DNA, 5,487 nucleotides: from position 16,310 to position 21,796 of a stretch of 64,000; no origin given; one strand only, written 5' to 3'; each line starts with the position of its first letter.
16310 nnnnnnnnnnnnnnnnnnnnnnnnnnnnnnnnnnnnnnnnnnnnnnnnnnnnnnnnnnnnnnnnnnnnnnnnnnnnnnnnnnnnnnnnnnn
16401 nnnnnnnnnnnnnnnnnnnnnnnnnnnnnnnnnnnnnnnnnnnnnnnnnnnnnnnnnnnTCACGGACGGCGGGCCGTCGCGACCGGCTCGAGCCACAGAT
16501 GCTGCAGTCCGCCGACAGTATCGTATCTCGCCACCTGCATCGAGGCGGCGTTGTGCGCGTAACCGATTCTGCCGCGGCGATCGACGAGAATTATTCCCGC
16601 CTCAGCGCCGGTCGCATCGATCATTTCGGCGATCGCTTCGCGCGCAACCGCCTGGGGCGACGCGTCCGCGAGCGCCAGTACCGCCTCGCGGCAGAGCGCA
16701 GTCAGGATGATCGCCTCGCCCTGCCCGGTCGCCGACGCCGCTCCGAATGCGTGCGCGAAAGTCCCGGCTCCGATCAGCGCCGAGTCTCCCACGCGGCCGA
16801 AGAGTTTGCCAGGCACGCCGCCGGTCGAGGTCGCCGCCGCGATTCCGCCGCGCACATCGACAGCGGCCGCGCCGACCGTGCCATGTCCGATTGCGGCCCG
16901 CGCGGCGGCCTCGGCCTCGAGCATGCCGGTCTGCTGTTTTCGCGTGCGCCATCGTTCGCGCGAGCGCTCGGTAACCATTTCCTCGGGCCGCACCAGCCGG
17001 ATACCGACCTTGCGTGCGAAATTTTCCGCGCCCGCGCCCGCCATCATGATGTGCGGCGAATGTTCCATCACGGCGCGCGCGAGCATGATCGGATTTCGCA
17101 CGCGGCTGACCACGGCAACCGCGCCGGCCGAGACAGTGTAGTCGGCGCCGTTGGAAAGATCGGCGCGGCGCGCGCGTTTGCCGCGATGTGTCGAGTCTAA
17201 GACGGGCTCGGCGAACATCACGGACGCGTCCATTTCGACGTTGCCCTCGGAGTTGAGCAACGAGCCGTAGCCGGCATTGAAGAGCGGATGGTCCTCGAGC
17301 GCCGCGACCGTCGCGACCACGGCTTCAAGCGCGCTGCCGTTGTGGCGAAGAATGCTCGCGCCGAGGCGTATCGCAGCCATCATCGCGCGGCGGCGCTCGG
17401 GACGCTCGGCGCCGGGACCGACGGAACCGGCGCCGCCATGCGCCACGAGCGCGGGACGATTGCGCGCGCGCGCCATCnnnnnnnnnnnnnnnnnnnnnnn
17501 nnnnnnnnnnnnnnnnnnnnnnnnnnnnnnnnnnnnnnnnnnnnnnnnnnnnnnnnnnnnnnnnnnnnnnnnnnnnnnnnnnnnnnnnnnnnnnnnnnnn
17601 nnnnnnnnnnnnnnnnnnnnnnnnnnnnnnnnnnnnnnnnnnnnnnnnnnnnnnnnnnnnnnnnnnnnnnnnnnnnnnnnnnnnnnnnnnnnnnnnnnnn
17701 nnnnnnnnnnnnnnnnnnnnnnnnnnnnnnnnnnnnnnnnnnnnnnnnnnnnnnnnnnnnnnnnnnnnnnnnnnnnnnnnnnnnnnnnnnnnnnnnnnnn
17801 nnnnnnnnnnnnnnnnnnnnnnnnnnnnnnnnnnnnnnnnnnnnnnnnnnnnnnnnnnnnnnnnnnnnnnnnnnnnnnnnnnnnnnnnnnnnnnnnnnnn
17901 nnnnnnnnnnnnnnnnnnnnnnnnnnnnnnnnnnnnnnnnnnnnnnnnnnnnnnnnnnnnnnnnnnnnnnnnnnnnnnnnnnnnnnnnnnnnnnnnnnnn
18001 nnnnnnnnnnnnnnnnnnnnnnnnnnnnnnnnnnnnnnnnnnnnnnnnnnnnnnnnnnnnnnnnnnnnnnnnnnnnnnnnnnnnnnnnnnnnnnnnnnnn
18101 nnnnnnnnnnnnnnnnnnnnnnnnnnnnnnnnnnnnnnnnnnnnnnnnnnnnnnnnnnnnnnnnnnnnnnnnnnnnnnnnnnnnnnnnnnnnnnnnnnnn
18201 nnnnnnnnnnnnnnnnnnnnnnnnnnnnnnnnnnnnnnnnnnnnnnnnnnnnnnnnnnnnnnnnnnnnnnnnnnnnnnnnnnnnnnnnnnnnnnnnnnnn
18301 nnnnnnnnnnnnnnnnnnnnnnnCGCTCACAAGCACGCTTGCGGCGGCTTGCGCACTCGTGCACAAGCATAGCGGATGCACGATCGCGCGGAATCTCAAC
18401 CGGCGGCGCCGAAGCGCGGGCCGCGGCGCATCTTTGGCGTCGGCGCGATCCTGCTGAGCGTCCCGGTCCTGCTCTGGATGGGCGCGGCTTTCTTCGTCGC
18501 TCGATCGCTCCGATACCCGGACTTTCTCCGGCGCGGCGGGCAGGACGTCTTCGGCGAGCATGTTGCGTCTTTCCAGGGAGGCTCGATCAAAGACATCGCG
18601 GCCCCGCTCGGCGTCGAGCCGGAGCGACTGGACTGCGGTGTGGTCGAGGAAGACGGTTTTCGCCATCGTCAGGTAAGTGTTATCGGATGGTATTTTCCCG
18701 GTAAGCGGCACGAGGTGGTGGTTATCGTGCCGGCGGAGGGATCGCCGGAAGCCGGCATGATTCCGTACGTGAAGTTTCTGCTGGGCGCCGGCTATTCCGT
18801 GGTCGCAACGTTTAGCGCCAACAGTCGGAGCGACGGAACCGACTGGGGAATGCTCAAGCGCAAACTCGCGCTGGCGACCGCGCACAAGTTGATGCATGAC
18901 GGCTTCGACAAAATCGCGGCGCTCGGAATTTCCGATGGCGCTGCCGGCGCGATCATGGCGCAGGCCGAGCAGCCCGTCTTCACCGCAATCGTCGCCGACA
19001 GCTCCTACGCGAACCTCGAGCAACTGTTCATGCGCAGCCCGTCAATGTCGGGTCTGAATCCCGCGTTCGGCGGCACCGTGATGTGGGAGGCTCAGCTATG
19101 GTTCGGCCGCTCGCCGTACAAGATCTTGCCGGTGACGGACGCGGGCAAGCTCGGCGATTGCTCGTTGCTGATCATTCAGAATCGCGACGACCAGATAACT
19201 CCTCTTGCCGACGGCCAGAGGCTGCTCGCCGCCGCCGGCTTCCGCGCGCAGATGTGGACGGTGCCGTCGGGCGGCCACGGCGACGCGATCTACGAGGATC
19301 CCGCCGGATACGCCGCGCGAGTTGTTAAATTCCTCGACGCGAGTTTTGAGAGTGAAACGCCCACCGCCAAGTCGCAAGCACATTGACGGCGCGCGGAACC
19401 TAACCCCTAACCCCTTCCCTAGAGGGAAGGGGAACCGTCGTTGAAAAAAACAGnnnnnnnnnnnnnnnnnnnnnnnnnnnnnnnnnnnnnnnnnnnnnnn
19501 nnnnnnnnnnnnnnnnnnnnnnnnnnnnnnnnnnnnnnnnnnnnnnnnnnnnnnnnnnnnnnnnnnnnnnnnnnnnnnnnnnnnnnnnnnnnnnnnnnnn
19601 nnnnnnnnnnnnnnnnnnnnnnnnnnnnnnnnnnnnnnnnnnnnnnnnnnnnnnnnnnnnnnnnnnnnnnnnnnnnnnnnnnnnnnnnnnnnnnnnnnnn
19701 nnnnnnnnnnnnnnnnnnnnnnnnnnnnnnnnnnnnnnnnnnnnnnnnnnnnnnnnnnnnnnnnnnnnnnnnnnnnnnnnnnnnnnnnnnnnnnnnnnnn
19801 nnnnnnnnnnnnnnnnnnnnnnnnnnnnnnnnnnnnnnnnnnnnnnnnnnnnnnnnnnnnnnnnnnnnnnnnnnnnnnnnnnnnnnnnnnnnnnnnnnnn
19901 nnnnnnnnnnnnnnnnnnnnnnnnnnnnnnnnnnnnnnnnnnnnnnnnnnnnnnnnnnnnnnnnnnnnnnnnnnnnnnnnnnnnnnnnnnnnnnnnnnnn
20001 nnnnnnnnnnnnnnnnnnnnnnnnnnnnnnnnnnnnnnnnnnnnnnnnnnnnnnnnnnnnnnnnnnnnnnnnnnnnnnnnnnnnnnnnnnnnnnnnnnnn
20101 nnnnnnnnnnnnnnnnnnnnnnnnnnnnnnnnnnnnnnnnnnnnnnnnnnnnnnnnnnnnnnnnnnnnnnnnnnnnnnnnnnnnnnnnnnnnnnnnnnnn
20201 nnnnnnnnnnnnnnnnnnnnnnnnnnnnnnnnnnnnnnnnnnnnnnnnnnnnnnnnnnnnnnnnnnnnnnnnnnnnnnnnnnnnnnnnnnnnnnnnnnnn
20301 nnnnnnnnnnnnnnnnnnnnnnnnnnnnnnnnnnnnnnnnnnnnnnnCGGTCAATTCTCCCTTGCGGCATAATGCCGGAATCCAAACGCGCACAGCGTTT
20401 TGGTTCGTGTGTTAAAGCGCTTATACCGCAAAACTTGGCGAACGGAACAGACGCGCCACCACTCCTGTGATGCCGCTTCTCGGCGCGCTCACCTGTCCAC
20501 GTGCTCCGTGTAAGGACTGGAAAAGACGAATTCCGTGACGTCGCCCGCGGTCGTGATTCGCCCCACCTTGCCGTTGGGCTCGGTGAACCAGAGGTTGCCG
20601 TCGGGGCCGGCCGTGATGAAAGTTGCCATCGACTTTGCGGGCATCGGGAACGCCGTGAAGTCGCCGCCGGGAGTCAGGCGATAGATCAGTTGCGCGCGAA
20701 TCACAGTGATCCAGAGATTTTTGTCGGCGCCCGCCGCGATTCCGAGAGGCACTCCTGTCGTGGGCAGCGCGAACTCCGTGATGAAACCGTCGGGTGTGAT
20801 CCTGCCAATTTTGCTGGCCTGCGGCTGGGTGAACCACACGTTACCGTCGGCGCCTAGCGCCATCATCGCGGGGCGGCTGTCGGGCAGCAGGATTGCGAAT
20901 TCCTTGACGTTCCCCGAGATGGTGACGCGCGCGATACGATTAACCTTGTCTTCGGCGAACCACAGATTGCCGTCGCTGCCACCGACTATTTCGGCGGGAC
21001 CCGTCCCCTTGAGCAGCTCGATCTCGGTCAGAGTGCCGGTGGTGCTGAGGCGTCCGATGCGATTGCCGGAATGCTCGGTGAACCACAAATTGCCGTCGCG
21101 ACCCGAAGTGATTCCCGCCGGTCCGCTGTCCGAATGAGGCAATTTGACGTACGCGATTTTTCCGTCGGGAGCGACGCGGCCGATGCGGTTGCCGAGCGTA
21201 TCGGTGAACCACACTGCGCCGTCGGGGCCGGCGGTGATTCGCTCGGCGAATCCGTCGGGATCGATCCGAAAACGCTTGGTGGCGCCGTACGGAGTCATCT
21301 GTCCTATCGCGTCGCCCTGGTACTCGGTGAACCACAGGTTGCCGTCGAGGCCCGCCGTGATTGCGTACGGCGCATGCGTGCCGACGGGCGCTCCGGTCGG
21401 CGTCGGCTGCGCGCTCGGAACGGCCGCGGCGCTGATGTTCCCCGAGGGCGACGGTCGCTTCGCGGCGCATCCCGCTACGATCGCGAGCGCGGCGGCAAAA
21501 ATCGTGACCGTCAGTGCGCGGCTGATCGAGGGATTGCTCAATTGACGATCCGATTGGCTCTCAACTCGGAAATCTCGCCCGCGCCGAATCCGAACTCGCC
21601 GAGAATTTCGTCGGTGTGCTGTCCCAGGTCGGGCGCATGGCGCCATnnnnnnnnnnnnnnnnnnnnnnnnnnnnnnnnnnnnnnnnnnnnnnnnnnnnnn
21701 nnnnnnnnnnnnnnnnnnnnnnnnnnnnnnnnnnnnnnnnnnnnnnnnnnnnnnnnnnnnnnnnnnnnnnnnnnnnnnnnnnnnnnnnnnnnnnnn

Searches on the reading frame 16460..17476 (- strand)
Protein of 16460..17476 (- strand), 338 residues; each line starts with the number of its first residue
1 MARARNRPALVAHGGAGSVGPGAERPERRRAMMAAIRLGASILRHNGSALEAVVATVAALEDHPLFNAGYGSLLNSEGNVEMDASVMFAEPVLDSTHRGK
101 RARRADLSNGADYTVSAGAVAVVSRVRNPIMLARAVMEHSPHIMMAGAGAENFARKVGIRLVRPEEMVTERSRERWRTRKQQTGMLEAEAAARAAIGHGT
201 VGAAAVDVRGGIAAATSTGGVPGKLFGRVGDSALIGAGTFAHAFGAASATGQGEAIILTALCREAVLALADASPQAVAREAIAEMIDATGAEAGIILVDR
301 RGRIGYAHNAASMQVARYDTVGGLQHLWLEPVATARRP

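Call 64: search_protein_families(library=pfam, proteins=[window:16460-17476:-], max_evalue=0.000001)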
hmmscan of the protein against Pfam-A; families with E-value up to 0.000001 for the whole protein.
window:16460-17476:- (338 aa): 1 family
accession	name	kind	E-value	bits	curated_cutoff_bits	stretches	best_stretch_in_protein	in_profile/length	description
PF01112.23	Asparaginase_2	-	2.8e-78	263.6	27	2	114-317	85-297/309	Asparaginase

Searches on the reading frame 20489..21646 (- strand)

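Call 64: search_protein_families(library=pfam, proteins=[window:20489-21646:-], max_evalue=0.000001)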
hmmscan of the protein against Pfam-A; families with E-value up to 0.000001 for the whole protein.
window:20489-21646:- (385 aa): 2 families
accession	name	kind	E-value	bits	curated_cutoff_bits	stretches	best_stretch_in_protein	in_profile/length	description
PF24684.1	Vgb_lyase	-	4e-89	298.7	50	2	215-376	13-177/290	Virginiamycin B lyase family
PF08450.18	SGL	-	1.1e-12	48.5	26.3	0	142-233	11-104/246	SMP-30/Gluconolactonase/LRE-like region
